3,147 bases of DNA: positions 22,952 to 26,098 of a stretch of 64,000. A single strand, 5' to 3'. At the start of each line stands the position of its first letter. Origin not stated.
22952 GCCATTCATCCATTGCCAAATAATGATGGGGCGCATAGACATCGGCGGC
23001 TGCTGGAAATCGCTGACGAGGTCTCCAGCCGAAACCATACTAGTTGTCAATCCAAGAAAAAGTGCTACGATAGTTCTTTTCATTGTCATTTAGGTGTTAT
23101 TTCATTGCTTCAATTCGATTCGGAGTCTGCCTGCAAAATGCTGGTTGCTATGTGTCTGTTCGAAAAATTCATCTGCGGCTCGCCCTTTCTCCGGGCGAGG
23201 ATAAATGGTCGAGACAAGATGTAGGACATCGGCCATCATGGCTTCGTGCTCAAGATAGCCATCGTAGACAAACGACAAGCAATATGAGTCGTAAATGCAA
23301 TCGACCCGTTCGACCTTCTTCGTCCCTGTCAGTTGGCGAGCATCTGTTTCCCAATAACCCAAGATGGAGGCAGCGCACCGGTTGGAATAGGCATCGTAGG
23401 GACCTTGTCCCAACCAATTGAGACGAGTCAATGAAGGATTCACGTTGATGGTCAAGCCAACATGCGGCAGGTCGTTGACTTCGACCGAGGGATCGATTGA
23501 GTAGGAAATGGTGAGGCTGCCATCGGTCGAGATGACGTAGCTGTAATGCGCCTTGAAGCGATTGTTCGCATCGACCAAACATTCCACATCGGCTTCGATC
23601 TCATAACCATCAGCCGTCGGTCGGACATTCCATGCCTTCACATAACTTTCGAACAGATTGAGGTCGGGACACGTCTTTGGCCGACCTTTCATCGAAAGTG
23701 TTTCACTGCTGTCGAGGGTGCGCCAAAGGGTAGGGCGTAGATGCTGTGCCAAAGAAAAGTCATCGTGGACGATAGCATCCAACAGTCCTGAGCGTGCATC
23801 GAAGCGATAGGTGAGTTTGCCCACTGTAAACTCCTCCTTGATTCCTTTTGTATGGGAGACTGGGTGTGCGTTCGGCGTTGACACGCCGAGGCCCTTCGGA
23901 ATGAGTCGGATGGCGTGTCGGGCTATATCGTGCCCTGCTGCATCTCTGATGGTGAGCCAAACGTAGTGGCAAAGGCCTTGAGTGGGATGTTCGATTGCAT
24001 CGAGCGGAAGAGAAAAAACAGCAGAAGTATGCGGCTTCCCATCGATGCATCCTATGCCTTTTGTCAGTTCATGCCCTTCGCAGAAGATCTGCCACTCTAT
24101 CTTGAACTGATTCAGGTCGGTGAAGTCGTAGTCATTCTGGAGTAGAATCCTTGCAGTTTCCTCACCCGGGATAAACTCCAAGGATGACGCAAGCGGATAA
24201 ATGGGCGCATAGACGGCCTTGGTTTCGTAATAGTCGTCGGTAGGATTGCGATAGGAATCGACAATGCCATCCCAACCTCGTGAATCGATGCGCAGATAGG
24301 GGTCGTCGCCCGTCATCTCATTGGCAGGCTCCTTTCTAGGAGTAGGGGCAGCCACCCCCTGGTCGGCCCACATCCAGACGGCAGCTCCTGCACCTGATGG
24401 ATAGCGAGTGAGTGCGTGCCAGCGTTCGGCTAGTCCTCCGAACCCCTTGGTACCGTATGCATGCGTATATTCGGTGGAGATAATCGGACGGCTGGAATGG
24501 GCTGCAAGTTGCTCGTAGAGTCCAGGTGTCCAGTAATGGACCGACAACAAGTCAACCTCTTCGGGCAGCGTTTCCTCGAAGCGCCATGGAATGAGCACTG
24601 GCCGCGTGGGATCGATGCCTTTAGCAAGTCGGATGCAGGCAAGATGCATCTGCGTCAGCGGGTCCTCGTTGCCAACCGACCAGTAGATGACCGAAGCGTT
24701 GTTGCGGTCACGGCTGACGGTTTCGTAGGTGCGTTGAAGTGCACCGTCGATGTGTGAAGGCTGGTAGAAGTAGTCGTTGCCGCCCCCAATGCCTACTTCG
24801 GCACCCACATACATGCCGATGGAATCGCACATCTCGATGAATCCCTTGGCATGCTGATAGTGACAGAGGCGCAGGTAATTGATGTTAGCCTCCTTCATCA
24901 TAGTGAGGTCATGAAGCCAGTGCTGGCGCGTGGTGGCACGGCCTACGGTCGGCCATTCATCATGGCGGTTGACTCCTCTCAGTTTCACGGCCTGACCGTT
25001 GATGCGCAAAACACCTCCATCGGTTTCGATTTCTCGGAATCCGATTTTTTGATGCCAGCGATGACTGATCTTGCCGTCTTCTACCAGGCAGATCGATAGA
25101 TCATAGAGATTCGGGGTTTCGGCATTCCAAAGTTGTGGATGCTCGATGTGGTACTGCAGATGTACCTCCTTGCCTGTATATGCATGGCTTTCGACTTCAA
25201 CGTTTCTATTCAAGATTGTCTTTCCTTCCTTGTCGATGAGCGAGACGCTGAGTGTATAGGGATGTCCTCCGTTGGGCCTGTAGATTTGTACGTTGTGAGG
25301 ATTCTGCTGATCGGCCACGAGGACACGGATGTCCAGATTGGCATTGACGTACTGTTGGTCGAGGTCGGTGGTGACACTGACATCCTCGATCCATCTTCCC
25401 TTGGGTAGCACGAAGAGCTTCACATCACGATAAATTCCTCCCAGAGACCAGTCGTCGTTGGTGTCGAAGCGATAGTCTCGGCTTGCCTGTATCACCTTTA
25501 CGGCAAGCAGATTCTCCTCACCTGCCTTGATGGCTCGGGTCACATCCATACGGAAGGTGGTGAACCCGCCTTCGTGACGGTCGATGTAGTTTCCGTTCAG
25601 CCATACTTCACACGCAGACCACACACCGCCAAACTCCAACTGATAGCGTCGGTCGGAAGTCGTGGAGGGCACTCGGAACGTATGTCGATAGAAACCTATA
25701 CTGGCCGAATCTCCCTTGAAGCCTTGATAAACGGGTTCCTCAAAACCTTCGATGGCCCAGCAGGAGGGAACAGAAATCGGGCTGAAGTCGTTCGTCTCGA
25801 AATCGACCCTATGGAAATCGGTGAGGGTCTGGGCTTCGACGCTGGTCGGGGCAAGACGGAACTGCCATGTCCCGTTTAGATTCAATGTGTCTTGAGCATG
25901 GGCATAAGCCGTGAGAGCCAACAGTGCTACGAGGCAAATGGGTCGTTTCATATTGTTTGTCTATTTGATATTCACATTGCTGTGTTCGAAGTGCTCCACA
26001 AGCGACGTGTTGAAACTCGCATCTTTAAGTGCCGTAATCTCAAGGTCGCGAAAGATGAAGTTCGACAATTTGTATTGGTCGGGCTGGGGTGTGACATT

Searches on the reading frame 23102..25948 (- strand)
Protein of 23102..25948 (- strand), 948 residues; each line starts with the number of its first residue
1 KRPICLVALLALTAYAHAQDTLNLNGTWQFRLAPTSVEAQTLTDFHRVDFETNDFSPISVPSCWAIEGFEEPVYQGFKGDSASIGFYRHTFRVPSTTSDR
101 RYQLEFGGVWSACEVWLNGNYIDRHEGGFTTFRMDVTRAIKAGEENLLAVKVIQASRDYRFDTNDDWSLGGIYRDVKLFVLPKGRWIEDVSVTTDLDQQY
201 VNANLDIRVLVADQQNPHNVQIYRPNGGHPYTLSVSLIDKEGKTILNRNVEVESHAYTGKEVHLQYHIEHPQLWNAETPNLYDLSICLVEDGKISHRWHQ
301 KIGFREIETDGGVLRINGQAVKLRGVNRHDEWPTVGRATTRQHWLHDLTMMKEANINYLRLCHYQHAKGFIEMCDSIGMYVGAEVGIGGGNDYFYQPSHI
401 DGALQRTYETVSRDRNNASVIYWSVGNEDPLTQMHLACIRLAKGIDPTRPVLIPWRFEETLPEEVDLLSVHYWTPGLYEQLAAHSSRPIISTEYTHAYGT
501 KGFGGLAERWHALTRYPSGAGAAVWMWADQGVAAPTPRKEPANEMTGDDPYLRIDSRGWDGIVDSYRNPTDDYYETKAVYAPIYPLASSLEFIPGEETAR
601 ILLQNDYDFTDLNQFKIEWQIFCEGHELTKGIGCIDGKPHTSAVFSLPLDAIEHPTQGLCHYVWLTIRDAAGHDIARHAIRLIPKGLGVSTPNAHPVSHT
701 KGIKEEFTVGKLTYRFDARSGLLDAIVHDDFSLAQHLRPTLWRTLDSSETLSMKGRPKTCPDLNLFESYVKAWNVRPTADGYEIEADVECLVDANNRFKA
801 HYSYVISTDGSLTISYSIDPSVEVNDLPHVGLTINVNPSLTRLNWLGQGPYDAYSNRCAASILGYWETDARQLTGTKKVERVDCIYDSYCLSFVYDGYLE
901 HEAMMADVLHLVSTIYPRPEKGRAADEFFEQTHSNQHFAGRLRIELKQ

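Call 48: search_protein_families(library=pfam, proteins=[window:23102-25948:-], max_evalue=0.00001)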
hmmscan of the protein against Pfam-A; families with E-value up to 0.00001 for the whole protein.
window:23102-25948:- (948 aa): 6 families
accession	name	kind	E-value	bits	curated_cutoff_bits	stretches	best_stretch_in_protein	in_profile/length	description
PF02836.23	Glyco_hydro_2_C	-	1.7e-41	142.8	21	1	310-583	4-300/302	Glycosyl hydrolases family 2, TIM barrel domain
PF02837.24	Glyco_hydro_2_N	-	1.9e-24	86.9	28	1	23-182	3-169/169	Glycosyl hydrolases family 2, sugar binding domain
PF00703.27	Glyco_hydro_2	-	2.8e-16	60.7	23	1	187-305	3-109/109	Glycosyl hydrolases family 2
PF02929.23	Bgal_small_N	-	9.3e-16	58.7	25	1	711-873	4-157/248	Beta galactosidase small chain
PF22666.2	Glyco_hydro_2_N2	-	2.9e-10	40.9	27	1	87-154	52-119/167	Glycosyl hydrolase 2 galactose-binding domain-like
PF16353.11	LacZ_4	-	2.2e-08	34.7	27.3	1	603-668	3-63/87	Beta-galactosidase, domain 4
